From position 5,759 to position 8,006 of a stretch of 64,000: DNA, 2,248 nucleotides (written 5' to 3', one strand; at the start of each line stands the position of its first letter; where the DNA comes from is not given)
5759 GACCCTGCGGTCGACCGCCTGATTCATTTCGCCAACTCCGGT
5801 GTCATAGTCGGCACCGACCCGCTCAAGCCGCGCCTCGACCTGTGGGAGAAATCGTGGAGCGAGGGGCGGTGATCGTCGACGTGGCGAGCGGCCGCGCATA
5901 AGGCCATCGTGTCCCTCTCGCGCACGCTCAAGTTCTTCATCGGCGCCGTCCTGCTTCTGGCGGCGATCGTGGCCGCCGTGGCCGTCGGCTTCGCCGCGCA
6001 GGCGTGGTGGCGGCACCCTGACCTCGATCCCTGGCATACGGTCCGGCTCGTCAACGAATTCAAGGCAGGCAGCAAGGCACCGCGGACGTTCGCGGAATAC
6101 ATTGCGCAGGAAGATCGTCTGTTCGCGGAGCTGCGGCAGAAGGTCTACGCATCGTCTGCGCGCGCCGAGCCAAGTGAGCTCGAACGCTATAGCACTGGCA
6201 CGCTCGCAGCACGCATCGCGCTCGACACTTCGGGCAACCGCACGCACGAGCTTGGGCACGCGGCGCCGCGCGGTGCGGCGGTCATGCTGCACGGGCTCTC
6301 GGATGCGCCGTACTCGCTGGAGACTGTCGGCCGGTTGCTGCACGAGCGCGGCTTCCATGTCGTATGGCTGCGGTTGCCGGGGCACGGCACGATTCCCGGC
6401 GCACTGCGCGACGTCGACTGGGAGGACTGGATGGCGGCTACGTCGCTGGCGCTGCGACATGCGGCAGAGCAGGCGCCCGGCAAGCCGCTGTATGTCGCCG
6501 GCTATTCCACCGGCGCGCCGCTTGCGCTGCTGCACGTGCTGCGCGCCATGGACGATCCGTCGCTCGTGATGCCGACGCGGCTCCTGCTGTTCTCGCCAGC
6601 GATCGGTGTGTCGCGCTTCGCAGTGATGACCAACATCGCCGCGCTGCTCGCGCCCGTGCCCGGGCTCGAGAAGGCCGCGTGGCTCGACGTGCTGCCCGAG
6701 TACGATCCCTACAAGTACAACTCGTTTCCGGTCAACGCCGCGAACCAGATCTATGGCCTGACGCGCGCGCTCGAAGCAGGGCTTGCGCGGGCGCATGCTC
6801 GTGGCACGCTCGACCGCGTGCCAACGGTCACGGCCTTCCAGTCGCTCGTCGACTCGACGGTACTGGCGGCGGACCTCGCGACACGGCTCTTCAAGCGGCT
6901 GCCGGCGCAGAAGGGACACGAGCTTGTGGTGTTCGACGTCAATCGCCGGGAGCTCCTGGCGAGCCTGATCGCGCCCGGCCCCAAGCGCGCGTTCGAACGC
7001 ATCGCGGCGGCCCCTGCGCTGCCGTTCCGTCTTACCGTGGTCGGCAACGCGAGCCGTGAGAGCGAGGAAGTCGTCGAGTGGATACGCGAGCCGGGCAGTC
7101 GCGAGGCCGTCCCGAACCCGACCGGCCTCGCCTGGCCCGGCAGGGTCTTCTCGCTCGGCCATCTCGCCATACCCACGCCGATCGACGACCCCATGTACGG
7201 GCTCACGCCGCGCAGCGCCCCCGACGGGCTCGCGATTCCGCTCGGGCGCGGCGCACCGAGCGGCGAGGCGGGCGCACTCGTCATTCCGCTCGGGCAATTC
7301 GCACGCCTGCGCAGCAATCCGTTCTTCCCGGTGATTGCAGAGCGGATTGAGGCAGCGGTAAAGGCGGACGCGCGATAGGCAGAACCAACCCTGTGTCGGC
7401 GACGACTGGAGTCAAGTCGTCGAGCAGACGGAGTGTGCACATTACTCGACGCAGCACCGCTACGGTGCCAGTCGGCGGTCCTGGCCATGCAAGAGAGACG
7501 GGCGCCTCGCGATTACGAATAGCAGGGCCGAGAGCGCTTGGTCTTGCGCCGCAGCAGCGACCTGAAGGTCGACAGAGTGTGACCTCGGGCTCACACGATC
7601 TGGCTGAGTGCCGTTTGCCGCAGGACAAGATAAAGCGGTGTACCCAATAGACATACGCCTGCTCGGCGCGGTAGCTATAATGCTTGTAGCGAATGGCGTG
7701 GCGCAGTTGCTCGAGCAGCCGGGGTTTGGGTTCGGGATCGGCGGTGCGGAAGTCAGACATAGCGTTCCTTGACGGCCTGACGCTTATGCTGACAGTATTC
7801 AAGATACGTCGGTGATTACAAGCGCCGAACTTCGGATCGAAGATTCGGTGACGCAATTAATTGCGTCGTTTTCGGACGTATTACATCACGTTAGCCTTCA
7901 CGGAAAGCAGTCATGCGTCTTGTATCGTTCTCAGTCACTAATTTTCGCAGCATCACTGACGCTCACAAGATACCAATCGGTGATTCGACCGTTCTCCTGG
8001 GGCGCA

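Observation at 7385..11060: Decayed integron-like island carrying defence and addiction cargo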

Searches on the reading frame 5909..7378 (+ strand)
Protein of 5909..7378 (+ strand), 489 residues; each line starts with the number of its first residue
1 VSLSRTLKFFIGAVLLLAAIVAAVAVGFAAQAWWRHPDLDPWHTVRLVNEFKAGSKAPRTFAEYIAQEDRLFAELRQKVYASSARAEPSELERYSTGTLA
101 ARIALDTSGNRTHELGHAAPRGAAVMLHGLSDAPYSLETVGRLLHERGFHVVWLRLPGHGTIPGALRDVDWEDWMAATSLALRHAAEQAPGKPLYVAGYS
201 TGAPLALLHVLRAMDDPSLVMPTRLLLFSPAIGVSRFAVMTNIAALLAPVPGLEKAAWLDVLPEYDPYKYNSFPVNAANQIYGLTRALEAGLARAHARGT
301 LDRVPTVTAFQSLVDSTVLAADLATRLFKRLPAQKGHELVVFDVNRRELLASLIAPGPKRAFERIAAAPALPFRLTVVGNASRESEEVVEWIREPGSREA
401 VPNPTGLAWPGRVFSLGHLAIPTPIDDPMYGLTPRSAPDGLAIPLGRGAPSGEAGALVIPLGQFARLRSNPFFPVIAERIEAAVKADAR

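Call 5: search_protein_families(library=pfam, proteins=[window:5909-7378:+], max_evalue=0.01)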
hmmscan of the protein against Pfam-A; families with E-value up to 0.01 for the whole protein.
window:5909-7378:+ (489 aa): 4 families
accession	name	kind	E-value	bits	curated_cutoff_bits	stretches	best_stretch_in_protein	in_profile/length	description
PF12146.15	Hydrolase_4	-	1.4e-12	47.9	27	1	119-252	2-131/239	Serine aminopeptidase, S33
PF12697.13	Abhydrolase_6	-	4.7e-05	24.6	26.3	1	125-326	2-180/217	Alpha/beta hydrolase family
PF00561.26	Abhydrolase_1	-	0.00024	21.3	25.8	1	125-213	4-90/245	alpha/beta hydrolase fold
PF07859.19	Abhydrolase_3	-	0.0013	19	25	1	172-235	50-113/210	alpha/beta hydrolase fold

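Call 11: find_related_loci(query=window:5909-7378:+, collection=genome_contigs, flank=10000)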
Query window:5909-7378:+ (489 aa) in genome_contigs; peptide patterns used: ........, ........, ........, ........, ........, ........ (x = any residue, [..] = any of these).
244 stretches matched a pattern; 218 encode a relative of the query (tblastn E <= 1e-3); the best 80 are kept; 80 distinct loci.
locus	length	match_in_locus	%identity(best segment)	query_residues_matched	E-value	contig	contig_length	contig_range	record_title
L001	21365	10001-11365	79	33-488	0e+0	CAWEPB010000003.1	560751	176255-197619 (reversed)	MAG: uncultured beta proteobacterium isolate MFD04716.bin.1.370 genome assembly, contig: contig_14620, whole genome shot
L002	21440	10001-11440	78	8-488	0e+0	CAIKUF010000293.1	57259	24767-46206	uncultured bacterium isolate LinL3_bin-0015 genome assembly, contig: bin-0015:293/339, whole genome shotgun sequence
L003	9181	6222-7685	74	1-489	0e+0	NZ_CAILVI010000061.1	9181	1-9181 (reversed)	MAG: uncultured Thiodictyon sp. isolate D14_bin-1308, whole genome shotgun sequence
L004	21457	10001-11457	85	1-487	0e+0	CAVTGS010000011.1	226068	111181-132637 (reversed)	MAG: uncultured beta proteobacterium isolate MFD06435.bin.2.8 genome assembly, contig: contig_21033, whole genome shotgu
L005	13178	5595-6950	73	33-487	0e+0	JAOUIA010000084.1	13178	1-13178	MAG: Betaproteobacteria bacterium isolate 4_1_Oct_SF_Bin16 4_1_Oct_SF_Bin16_scaffold_1618_c1, whole genome shotgun seque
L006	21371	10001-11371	66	33-488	0e+0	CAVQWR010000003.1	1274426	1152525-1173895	MAG: uncultured beta proteobacterium isolate MFD01872.bin.2.235 genome assembly, contig: contig_126869, whole genome sho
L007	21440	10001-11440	61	11-487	4e-166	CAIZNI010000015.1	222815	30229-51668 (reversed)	MAG: uncultured beta proteobacterium isolate Loc090519-1m_bin-0643 genome assembly, contig: bin-0643:15/72, whole genome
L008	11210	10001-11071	73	1-358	4e-161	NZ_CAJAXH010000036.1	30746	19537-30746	MAG: uncultured Thiodictyon sp. isolate I-2_bin-116, whole genome shotgun sequence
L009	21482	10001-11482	55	1-487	2e-153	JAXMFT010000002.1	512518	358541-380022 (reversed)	MAG: Burkholderiales bacterium isolate STL-PRO94 C3.35.fa-2, whole genome shotgun sequence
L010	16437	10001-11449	53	5-488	8e-150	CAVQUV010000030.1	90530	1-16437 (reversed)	MAG: uncultured beta proteobacterium isolate MFD10007.bin.1.21 genome assembly, contig: contig_88103, whole genome shotg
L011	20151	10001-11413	53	16-487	5e-149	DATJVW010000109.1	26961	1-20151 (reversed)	MAG TPA_asm: Burkholderiales bacterium isolate SMAG_U15083 k141_1096235, whole genome shotgun sequence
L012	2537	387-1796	53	16-487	2e-158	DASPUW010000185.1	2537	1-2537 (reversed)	MAG TPA_asm: Burkholderiales bacterium isolate SMAG_U12313 k141_1684205, whole genome shotgun sequence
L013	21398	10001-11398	55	13-478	5e-145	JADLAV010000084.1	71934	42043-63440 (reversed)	MAG: Burkholderiales bacterium isolate SJ14 c_000001853628, whole genome shotgun sequence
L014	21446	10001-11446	51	4-488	1e-144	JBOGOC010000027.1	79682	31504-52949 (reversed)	MAG: Candidatus Polarisedimenticolia bacterium isolate M3-S_metawrap_bin.237 k127_2803450, whole genome shotgun sequence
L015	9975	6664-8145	50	1-487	2e-144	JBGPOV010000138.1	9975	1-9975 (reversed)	MAG: Gammaproteobacteria bacterium isolate OBJ2_061818_050_3 k141_1745846_length_9975_cov_12.6338, whole genome shotgun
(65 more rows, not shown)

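Call 15: search_protein_families(library=ncbifam, proteins=[window:5909-7378:+], max_evalue=0.01)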
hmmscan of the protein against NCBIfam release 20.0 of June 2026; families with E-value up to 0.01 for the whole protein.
window:5909-7378:+ (489 aa): 3 families
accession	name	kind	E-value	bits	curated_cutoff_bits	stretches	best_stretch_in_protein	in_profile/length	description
TIGR03695.1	menH_SHCHC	equivalog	1.9e-07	30.8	208.55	1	124-215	5-94/252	2-succinyl-6-hydroxy-2,4-cyclohexadiene-1-carboxylate synthase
NF052543.1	PhlpBipLPA4030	equivalog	5.3e-05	22.6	450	1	118-231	67-178/312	phospholipase BipL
NF008340.0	PRK11126.1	equivalog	0.00028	20.2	261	1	123-213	16-99/255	2-succinyl-6-hydroxy-2,4-cyclohexadiene-1-carboxylate synthase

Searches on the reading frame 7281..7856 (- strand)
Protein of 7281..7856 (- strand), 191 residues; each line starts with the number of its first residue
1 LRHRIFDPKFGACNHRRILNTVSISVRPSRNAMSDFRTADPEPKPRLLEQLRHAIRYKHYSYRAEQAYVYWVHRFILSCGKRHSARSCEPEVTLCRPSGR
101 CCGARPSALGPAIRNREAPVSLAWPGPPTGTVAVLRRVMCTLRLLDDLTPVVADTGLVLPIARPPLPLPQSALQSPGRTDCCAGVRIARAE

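Call 5: search_protein_families(library=pfam, proteins=[window:7281-7856:-], max_evalue=0.01)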
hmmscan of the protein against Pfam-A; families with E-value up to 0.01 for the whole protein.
window:7281-7856:- (191 aa): 1 family
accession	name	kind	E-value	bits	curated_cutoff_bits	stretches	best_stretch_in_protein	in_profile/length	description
PF13495.12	Phage_int_SAM_4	-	4.2e-08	33.9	27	1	47-92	1-46/85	Phage integrase, N-terminal SAM-like domain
